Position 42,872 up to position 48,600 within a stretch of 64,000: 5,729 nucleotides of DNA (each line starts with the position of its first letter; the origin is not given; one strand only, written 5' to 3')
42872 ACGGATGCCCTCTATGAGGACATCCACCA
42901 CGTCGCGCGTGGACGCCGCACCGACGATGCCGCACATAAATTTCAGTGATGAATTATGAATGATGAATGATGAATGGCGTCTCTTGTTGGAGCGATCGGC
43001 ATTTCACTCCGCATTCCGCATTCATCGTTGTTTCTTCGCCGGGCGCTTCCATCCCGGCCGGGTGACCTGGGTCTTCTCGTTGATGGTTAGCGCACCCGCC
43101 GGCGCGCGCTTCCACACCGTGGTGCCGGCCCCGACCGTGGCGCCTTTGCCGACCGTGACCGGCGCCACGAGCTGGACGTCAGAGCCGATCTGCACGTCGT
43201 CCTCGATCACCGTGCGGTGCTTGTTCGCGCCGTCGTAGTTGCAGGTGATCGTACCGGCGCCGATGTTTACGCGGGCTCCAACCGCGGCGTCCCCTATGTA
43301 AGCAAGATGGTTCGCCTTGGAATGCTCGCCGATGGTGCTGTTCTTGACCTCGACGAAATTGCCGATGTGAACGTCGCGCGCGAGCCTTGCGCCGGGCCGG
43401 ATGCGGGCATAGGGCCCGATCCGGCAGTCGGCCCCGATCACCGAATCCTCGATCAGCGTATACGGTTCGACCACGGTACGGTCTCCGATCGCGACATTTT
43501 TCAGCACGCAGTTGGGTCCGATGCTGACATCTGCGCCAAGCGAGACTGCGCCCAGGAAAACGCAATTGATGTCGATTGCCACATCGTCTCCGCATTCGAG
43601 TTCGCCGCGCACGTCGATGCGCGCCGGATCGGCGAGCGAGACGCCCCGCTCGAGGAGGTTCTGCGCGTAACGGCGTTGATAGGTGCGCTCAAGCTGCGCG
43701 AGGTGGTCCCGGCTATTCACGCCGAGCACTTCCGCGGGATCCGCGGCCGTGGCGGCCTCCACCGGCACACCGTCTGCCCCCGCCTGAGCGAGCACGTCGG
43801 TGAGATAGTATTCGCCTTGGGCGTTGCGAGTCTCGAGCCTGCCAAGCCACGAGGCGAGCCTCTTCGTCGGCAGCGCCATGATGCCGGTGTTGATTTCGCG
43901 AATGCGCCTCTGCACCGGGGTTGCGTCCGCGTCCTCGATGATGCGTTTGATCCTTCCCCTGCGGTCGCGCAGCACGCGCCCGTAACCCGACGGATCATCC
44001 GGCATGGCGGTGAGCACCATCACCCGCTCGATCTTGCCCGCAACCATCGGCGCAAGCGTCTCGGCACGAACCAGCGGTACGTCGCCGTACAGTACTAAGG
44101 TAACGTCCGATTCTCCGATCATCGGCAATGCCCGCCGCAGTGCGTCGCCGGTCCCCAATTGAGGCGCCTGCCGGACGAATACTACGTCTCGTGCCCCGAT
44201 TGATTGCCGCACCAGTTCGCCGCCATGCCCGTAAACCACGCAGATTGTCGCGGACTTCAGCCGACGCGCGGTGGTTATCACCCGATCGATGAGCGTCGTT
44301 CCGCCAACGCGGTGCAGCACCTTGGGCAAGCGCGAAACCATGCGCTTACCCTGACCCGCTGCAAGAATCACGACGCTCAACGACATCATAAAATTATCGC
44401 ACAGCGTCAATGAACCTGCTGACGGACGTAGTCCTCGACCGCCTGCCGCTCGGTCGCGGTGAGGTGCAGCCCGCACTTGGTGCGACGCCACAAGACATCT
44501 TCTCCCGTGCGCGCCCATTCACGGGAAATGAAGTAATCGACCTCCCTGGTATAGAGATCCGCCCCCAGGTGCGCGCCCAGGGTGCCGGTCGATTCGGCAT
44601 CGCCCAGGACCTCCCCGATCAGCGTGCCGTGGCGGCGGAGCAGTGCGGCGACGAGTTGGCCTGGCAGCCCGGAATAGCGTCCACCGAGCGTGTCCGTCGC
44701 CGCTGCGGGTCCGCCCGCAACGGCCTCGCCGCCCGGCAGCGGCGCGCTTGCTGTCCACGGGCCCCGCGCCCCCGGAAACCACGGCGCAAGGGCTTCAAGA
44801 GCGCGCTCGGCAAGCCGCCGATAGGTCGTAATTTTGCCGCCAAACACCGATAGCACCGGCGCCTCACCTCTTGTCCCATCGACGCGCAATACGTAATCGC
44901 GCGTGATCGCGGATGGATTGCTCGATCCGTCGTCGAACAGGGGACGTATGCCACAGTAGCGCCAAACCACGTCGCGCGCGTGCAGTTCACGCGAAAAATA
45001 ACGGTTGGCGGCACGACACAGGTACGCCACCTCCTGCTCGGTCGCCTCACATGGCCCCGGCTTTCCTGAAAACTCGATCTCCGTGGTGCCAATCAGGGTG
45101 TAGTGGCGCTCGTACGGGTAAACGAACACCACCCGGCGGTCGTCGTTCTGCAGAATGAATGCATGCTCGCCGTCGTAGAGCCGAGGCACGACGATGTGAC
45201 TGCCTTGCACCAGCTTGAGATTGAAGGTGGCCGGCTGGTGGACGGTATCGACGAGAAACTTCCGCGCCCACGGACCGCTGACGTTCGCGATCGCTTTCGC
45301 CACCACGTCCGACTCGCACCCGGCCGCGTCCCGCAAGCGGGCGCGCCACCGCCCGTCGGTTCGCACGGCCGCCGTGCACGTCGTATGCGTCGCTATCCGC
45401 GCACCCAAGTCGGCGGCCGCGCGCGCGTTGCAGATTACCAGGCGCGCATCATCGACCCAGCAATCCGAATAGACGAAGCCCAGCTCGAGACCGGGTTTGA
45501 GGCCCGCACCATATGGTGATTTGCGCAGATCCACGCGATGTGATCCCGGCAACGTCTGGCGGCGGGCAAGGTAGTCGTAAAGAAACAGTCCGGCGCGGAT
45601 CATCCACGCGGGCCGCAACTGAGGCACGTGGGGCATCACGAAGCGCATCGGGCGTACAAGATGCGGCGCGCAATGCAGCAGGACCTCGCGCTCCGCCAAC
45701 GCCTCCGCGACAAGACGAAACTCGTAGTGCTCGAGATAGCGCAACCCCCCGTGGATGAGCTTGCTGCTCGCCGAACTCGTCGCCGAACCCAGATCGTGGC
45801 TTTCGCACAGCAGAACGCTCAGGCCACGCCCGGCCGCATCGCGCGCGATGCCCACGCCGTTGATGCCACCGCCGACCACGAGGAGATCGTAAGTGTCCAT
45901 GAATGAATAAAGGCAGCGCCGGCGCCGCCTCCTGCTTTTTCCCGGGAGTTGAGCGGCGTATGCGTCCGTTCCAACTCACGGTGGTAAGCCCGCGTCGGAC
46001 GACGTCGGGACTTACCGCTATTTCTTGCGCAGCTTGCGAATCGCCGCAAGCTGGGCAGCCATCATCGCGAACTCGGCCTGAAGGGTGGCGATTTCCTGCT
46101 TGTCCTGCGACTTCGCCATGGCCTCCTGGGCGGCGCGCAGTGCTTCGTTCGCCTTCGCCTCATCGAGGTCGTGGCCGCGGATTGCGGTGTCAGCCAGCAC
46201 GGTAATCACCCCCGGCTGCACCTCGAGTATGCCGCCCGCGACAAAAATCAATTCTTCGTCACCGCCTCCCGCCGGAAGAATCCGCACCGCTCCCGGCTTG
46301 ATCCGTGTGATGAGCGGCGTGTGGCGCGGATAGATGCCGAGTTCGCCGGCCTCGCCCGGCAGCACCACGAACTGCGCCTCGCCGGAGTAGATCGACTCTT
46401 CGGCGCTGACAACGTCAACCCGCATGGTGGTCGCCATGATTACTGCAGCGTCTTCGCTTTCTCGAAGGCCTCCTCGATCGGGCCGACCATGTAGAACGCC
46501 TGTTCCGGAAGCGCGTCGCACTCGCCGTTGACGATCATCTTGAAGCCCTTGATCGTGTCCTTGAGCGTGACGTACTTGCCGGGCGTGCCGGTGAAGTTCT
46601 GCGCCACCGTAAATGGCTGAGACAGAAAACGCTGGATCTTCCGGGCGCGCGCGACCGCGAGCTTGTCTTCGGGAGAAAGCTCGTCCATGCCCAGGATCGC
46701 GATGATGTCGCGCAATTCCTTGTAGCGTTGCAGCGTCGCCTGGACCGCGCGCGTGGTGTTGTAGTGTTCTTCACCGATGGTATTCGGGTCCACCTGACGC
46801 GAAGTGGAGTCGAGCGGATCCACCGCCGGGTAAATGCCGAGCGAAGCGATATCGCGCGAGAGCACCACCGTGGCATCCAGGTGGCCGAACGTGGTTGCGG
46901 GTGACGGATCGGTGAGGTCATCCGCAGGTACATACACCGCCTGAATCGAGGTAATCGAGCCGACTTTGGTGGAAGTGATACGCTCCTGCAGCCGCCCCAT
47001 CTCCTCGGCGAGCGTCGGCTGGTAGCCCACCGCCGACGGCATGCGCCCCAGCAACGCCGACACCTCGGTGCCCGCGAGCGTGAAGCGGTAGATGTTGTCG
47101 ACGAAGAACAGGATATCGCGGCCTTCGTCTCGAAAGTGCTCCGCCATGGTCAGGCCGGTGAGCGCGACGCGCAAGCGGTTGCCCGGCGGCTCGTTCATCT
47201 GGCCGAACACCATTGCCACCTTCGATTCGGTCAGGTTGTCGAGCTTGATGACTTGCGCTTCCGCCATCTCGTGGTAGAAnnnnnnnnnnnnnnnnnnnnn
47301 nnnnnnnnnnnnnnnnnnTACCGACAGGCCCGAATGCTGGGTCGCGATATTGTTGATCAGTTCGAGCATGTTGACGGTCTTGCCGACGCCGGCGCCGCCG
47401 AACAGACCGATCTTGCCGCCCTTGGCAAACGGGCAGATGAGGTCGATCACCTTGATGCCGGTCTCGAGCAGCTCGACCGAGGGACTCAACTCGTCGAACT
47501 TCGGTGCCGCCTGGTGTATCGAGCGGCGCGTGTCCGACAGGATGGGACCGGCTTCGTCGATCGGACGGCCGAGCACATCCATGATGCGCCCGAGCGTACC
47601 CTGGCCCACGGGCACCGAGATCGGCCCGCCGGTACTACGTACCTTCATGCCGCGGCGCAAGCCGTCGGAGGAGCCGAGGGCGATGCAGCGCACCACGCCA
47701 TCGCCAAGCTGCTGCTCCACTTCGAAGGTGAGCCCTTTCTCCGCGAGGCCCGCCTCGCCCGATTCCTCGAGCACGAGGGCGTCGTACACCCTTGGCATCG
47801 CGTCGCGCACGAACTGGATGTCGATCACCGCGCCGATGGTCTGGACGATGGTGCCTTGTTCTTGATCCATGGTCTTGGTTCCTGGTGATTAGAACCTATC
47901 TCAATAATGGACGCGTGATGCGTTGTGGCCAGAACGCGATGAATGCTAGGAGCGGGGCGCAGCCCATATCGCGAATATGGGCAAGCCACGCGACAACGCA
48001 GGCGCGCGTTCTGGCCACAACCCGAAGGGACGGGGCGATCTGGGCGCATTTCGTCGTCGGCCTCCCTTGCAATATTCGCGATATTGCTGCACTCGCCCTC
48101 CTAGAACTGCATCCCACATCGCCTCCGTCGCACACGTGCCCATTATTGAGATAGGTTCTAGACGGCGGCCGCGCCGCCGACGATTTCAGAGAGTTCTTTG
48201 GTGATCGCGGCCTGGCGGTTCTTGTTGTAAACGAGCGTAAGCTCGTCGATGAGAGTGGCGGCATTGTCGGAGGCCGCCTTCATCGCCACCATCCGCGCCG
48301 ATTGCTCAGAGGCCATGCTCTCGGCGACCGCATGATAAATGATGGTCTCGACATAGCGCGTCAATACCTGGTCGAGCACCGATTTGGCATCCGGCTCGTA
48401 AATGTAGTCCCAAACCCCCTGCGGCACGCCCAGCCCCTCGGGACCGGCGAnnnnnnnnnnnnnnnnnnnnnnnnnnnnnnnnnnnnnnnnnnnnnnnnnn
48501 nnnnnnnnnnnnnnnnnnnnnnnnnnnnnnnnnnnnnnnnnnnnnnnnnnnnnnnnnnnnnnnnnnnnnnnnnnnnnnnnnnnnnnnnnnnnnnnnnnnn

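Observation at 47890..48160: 271-bp MITE-like element with perfect 21-bp terminal inverted repeats, inserted inside the ATP synthase operon between atpG and atpD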

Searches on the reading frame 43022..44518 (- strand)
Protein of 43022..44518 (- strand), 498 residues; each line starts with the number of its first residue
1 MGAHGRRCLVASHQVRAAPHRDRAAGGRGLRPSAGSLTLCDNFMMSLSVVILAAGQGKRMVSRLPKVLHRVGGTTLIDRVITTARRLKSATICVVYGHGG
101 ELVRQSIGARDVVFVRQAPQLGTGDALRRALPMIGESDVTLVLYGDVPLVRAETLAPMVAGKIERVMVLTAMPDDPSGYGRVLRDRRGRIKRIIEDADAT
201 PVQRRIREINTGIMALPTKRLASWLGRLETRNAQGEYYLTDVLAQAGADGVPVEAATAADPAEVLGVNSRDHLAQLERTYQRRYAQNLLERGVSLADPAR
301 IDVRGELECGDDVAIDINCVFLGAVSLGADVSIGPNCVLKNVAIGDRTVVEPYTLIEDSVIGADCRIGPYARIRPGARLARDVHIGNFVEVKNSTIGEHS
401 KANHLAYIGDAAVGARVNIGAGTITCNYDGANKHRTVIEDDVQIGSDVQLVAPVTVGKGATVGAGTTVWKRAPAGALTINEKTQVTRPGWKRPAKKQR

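Call 5: search_protein_families(library=pfam, proteins=[window:43022-44518:-])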
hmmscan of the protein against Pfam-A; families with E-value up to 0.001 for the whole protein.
window:43022-44518:- (498 aa): 8 families
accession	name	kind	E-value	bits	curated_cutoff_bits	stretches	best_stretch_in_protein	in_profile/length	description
PF00132.30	Hexapep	-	1.4e-29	101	27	3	358-393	1-36/36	Bacterial transferase hexapeptide (six repeats)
PF12804.13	NTP_transf_3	-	4.1e-18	66.5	27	1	49-161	1-110/160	MobA-like NTP transferase domain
PF25084.1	LbH_EIF2B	-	1e-14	54.8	54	1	329-422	8-102/105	EIF2B subunit epsilon LbH domain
PF14602.12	Hexapep_2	-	6.2e-09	35.9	27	1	436-468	2-32/34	Hexapeptide repeat of succinyl-transferase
PF00483.29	NTP_transferase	-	1.2e-08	35.3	21.2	1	49-250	2-213/245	Nucleotidyl transferase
PF01128.25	IspD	-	4.7e-06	27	27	1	48-163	2-118/221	2-C-methyl-D-erythritol 4-phosphate cytidylyltransferase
PF24894.1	Hexapep_GlmU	-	0.00034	21.1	23.3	0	339-374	32-67/104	GlmU-like, C-terminal hexapeptide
PF25087.1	GMPPB_C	-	0.00039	20.5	39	0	315-395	13-93/110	GMPPB C-terminal domain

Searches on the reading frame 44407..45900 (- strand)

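Call 5: search_protein_families(library=pfam, proteins=[window:44407-45900:-])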
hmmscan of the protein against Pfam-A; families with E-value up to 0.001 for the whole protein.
window:44407-45900:- (497 aa): 3 families
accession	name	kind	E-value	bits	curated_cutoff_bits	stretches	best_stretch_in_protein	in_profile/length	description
PF01266.30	DAO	-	1.5e-54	186.3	27.9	1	5-328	1-317/353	FAD dependent oxidoreductase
PF16901.10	DAO_C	-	1.1e-10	41.8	31.4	1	383-489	3-109/126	C-terminal domain of alpha-glycerophosphate oxidase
PF12831.13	FAD_oxidored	-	0.00029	20.7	27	1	5-47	1-45/416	FAD dependent oxidoreductase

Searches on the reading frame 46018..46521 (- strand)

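Call 5: search_protein_families(library=pfam, proteins=[window:46018-46521:-])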
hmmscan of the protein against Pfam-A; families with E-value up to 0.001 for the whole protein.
window:46018-46521:- (167 aa): 2 families
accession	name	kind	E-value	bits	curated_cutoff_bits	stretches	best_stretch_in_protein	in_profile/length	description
PF02823.21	ATP-synt_DE_N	-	2.1e-28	98.5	27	1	33-113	1-80/80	ATP synthase, Delta/Epsilon chain, beta-sandwich domain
PF00401.25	ATP-synt_DE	-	3.8e-05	24.2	24.6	1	118-161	2-46/47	ATP synthase, Delta/Epsilon chain, long alpha-helix domain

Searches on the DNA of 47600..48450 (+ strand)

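Call 6: search_rna_families(source=window, start=47600, end=48450, threshold=evalue, max_evalue=10)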
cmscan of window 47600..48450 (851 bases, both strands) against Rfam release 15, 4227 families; matches with E-value up to 10: 2.
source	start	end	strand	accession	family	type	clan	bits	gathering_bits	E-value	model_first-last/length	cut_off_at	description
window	48294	48358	-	RF03169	c-di-GMP-II-GAG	Cis-reg; riboswitch;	CL00127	16.5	40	3.5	13-70/86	no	c-di-GMP-II-GAG riboswitch aptamer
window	48228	48377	+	RF02424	Bp2_287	Gene; sRNA;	-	13.4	70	2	1-174/174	no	Burkholderia sRNA Bp2_Cand287_SIPHT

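Call 8: search_dna_similar(query=window:47890-48160:+, collection=plasmids, mode=distant, max_evalue=0.001, max_rows=30)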
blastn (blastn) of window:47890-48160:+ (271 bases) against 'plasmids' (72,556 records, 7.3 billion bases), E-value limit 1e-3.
No match.

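Call 51: search_dna_similar(query=window:47888-47935:+, collection=plasmids, mode=distant, max_evalue=10, max_rows=15)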
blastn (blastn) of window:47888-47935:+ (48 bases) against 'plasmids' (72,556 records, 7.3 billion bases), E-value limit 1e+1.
Records with a match: 22; places in all: 29; records where one place covers at least 80% of the query: 0.
Best place of each record, by identity: >=99% 20; 90-95% 1; 80-90% 1.
By first word of the organism name: Escherichia 11; Vibrio 6; Shigella 3; Paraburkholderia 1; Salinivibrio 1.
By predicted mobility (MOB-suite, as given by PLSDB): mobilizable 12; non-mobilizable 9; conjugative 1.
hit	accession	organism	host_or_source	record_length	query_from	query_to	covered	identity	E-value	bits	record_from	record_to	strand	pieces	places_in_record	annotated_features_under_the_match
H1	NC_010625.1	Paraburkholderia phymatum STM815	-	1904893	8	38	65%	83.9%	1e+1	35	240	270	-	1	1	record has no annotation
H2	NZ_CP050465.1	Vibrio campbellii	single cell,seawater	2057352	24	46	48%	91.3%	1e+1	34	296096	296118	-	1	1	none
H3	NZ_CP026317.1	Vibrio campbellii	culture,Bay of Bengal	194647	2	19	38%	100.0%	1e+1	34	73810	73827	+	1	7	hypothetical protein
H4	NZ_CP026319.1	Vibrio campbellii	culture,Bay of Bengal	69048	2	19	38%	100.0%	1e+1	34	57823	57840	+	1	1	PAAR domain-containing protein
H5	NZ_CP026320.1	Vibrio campbellii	culture,Bay of Bengal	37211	2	19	38%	100.0%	1e+1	34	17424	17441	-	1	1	none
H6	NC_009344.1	Shigella dysenteriae Sd197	-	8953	2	19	38%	100.0%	1e+1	34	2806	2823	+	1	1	none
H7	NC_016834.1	Shigella sonnei 53G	-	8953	2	19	38%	100.0%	1e+1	34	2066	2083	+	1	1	none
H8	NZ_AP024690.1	Escherichia coli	Homo sapiens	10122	2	19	38%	100.0%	1e+1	34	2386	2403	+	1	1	none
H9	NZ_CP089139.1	Escherichia coli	swine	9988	2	19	38%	100.0%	1e+1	34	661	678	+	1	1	none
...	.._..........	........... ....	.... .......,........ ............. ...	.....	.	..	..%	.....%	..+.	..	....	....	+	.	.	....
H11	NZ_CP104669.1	Escherichia coli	Homo sapiens,urine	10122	2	19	38%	100.0%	1e+1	34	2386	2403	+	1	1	none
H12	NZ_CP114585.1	Salinivibrio proteolyticus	-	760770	2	19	38%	100.0%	1e+1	34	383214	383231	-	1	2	none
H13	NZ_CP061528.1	Shigella dysenteriae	Homo sapiens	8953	2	19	38%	100.0%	1e+1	34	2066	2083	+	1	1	none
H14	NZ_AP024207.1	Escherichia coli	-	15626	2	19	38%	100.0%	1e+1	34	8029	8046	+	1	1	none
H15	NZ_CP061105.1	Escherichia coli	Homo sapiens,cell culture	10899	2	19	38%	100.0%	1e+1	34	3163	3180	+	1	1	none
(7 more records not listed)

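Call 53: get_annotated_region(hit=H3, flank=2500)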
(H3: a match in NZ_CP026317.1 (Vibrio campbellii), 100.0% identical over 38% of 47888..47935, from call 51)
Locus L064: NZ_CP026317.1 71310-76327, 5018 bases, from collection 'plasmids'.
description: Vibrio campbellii strain BoB-90 plasmid unnamed 1, complete sequence
organism: Vibrio campbellii (NCBI taxid 680)
taxonomy: Bacteria; Pseudomonadota; Gammaproteobacteria; Vibrionales; Vibrionaceae; Vibrio; Vibrio campbellii
host: -; source: culture,Bay of Bengal; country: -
typing (MOB-suite, as given by PLSDB): non-mobilizable
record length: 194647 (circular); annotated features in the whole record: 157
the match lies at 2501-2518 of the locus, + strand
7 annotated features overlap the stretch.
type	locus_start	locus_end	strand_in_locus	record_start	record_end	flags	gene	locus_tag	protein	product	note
CDS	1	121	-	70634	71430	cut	-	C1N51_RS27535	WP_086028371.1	IS5 family transposase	-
CDS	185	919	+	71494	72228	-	-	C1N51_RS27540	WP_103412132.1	OmpA family protein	-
CDS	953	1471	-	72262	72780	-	-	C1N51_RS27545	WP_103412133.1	hypothetical protein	-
CDS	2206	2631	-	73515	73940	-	-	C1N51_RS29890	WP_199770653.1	hypothetical protein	-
CDS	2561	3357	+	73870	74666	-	-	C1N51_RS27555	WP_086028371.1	IS5 family transposase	-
CDS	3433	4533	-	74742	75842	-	-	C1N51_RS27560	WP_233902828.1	tetratricopeptide repeat protein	-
CDS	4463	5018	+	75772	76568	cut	-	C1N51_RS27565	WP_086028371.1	IS5 family transposase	-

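Call 72: get_annotated_region(hit=H6, flank=1200)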
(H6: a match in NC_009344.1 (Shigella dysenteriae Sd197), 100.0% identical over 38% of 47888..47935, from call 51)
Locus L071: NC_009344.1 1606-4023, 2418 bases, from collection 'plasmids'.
description: Shigella dysenteriae Sd197 plasmid pSD197_spA, complete sequence
organism: Shigella dysenteriae Sd197 (NCBI taxid 300267)
taxonomy: Bacteria; Pseudomonadota; Gammaproteobacteria; Enterobacterales; Enterobacteriaceae; Shigella; Shigella dysenteriae; Shigella dysenteriae Sd197
host: -; source: -; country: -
typing (MOB-suite, as given by PLSDB): non-mobilizable; replicon rep_cluster_1155
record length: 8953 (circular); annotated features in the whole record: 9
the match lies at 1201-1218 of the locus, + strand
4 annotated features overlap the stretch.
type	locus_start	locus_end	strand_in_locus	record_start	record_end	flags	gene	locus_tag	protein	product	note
CDS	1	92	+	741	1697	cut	-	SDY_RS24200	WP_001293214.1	replication initiation protein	GO:0006270 - DNA replication initiation [Evidence IEA]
CDS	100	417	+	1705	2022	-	-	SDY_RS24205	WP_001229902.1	hypothetical protein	-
CDS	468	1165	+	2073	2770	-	-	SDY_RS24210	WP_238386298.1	IS1 family transposase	-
CDS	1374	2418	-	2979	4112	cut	-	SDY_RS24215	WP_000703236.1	glycosyltransferase family 4 protein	-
